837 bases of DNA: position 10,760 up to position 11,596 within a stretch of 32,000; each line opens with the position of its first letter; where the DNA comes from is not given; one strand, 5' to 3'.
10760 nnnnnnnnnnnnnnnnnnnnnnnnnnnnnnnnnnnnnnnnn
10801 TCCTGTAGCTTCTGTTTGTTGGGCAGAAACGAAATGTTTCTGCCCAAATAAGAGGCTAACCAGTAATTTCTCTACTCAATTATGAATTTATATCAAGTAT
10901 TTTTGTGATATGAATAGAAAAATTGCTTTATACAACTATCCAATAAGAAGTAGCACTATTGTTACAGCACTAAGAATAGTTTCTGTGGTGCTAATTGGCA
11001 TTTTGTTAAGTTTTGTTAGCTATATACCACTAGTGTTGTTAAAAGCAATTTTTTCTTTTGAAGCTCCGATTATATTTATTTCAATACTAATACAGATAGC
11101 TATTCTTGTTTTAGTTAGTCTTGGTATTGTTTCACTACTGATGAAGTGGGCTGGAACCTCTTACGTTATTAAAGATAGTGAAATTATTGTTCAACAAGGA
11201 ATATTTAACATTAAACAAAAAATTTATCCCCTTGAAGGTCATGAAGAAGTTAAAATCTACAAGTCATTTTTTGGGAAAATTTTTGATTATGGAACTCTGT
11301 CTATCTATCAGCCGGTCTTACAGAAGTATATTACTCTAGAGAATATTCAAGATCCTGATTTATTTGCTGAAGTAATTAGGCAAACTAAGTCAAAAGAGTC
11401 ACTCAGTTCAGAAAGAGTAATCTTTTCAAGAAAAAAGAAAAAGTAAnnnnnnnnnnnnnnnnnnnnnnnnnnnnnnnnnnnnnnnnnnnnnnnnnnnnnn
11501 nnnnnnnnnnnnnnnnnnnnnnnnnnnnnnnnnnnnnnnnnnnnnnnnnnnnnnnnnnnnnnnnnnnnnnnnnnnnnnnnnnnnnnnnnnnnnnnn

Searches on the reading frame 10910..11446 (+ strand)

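Call 23: search_protein_families(library=pfam, proteins=[window:10910-11446:+], max_evalue=0.001)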
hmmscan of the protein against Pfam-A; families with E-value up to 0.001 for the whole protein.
window:10910-11446:+ (178 aa): 1 family
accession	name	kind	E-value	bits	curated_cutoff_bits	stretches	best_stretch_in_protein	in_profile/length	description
PF03703.20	bPH_2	-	6.7e-08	33.1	22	1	80-133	1-54/78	Bacterial PH domain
